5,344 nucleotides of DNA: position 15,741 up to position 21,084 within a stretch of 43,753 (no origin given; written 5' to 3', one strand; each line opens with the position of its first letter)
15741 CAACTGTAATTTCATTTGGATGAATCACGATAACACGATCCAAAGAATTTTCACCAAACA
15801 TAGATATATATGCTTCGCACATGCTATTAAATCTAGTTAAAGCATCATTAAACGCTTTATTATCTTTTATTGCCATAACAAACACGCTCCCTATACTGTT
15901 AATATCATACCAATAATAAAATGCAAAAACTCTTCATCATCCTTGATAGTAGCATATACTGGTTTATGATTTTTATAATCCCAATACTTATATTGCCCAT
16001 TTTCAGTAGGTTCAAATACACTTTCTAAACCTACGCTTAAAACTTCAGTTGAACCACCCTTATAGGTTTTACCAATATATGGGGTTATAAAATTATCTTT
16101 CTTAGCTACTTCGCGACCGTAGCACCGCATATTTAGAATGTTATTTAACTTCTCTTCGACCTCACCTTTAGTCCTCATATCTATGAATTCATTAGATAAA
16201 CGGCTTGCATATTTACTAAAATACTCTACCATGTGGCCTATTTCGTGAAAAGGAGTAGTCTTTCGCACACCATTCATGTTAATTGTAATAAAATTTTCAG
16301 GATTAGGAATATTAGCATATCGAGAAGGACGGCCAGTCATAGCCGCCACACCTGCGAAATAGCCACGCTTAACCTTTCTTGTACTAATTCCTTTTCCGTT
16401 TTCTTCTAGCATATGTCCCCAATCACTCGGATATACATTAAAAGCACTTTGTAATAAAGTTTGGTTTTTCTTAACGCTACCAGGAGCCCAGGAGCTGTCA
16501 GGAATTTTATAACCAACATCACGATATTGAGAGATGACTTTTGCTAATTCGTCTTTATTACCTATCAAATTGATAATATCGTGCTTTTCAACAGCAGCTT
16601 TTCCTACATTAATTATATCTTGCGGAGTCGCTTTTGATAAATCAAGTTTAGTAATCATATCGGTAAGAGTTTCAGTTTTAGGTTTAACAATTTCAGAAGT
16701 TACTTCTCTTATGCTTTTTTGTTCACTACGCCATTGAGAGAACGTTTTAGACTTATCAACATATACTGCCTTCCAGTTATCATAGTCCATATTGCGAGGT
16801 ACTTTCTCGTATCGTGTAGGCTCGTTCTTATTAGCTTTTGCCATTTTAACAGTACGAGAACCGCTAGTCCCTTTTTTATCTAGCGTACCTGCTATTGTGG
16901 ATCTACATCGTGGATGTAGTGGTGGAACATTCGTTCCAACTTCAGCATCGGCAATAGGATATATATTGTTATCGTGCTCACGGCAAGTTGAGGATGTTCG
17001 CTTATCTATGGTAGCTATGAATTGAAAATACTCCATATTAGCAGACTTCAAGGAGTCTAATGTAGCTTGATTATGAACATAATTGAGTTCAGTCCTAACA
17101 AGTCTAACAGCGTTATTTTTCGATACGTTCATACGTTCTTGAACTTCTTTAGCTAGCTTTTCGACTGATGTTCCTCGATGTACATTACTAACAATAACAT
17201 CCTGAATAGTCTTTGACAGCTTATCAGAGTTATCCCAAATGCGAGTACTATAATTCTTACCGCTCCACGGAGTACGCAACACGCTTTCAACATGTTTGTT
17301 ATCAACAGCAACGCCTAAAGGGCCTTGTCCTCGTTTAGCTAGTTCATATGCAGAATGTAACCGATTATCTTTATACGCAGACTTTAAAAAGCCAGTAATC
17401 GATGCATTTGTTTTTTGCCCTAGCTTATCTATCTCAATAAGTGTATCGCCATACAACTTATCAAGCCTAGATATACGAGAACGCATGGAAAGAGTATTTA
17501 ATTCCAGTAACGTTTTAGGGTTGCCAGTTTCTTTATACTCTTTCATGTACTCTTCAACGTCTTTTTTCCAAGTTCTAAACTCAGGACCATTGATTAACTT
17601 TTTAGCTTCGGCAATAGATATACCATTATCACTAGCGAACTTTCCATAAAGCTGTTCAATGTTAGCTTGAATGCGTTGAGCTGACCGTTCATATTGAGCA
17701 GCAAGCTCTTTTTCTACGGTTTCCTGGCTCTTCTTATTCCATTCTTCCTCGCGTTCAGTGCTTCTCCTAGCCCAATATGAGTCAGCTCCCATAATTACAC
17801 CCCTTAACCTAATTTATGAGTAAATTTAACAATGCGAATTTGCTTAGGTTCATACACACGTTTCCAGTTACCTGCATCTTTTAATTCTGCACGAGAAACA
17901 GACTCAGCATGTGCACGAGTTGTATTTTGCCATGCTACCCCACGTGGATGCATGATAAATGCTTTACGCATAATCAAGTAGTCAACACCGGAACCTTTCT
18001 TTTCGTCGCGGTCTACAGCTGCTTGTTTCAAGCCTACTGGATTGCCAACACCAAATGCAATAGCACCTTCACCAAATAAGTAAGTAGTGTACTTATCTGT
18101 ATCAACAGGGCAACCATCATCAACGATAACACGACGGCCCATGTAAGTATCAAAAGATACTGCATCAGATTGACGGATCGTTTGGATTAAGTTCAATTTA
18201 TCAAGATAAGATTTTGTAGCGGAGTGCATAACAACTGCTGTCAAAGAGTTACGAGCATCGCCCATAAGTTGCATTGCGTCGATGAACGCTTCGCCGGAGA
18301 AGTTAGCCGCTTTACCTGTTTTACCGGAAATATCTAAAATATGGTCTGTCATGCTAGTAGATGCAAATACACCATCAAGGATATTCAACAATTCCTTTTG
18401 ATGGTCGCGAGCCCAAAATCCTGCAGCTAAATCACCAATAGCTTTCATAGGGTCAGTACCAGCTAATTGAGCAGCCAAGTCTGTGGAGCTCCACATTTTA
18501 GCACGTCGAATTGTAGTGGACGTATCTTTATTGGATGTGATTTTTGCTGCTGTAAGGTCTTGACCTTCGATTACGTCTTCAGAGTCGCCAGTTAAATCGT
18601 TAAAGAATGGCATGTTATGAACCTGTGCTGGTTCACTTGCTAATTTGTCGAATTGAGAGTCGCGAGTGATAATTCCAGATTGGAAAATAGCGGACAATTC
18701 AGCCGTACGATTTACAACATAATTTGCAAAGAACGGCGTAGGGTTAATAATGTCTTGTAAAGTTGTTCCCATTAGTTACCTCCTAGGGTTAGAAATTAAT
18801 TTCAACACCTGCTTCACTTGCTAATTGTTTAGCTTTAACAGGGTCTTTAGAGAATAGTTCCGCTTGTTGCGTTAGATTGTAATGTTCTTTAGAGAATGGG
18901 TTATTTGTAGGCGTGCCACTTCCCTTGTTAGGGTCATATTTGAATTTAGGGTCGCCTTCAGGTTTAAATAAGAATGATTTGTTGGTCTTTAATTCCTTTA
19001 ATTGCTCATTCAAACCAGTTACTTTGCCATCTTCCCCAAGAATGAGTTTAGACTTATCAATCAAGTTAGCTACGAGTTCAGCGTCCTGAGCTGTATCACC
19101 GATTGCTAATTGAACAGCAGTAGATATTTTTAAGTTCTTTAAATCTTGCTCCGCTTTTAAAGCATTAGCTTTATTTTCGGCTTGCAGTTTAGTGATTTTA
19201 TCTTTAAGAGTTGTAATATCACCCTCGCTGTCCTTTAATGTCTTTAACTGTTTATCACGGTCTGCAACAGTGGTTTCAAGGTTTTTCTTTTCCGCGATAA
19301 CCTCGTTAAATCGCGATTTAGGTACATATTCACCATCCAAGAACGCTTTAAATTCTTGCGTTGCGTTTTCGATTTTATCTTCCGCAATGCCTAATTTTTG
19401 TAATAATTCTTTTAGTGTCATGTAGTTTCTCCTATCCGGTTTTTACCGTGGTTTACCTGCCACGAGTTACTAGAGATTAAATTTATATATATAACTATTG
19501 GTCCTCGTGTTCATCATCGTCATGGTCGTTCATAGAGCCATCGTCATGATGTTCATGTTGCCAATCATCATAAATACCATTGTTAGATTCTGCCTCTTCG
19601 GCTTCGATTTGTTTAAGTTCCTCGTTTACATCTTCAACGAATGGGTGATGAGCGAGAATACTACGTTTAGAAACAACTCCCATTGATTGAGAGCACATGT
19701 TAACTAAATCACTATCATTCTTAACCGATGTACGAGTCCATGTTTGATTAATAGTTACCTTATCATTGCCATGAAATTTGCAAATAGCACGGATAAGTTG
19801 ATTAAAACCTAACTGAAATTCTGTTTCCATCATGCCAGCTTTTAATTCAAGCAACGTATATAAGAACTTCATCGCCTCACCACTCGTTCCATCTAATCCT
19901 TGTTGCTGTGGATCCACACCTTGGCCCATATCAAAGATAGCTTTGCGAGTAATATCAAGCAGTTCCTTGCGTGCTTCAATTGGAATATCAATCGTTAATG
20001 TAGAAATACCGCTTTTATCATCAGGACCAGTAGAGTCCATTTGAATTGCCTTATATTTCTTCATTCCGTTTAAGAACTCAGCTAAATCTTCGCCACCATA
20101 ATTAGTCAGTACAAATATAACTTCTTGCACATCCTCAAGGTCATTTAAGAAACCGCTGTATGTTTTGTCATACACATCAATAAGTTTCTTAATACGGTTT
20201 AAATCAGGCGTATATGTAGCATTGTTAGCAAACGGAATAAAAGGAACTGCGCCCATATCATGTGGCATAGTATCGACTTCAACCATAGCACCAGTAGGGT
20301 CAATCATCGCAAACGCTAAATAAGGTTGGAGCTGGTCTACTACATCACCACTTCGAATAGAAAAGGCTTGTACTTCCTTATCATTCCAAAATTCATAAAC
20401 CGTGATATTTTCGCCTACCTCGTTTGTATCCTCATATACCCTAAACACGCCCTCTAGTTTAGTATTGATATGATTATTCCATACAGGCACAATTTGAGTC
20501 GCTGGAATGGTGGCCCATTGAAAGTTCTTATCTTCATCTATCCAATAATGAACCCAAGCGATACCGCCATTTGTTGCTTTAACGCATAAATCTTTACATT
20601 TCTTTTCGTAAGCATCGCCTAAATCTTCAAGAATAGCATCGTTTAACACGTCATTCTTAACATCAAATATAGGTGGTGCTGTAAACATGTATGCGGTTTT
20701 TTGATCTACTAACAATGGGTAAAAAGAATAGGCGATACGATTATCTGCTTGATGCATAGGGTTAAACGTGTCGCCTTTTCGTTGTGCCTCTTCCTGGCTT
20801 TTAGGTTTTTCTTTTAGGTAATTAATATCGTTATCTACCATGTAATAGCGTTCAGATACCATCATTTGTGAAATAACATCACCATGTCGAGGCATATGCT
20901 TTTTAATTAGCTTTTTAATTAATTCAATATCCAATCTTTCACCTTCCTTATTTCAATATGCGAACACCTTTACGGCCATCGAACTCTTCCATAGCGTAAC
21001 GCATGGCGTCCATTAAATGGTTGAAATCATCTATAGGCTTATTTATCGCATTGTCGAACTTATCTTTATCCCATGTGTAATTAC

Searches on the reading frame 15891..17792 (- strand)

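Call 69: search_protein_families(library=pfam, proteins=[window:15891-17792:-], max_evalue=0.001)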
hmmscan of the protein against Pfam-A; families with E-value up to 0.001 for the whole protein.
window:15891-17792:- (633 aa): 1 family
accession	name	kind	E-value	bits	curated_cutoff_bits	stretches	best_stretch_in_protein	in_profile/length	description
PF04233.19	Phage_Mu_F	-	8.9e-22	78.4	29.6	1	194-300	1-111/112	Phage Mu protein F like protein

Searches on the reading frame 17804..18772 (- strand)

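Call 69: search_protein_families(library=pfam, proteins=[window:17804-18772:-], max_evalue=0.001)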
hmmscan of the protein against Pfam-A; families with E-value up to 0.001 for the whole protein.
window:17804-18772:- (322 aa): 1 family
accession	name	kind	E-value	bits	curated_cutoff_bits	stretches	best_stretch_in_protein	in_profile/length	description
PF20036.5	Gp13-like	-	1.5e-10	41.4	26.4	1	66-308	60-304/313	Major capsid protein 13-like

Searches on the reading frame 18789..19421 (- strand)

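Call 68: search_protein_families(library=pfam, proteins=[window:18789-19421:-], max_evalue=0.001)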
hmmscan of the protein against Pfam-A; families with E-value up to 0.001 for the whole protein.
window:18789-19421:- (210 aa): 1 family
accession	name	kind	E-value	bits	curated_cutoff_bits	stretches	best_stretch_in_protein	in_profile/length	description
PF06810.17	Phage_scaffold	-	1.4e-41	142.8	35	1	3-169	2-167/170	Phage capsid assembly scaffolding protein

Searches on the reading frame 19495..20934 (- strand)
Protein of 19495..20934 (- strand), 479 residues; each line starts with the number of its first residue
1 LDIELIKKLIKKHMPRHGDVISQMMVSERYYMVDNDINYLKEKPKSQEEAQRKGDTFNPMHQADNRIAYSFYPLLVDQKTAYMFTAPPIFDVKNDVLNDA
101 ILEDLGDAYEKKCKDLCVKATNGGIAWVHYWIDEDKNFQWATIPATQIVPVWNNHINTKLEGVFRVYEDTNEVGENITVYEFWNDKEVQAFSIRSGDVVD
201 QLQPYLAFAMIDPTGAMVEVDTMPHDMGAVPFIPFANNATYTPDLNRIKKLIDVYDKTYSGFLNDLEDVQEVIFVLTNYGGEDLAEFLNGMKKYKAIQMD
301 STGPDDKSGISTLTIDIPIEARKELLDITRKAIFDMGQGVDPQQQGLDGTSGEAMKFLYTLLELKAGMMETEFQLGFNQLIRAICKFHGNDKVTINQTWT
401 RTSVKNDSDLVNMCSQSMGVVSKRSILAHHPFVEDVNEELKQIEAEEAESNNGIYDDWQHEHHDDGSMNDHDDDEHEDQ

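Call 69: search_protein_families(library=pfam, proteins=[window:19495-20934:-], max_evalue=0.001)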
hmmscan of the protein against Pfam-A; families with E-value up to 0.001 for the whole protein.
window:19495-20934:- (479 aa): 1 family
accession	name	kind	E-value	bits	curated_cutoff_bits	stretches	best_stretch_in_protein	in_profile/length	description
PF05133.19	SPP1_portal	-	8e-108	361.5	25.5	1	20-452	11-415/416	Phage portal protein, SPP1 Gp6-like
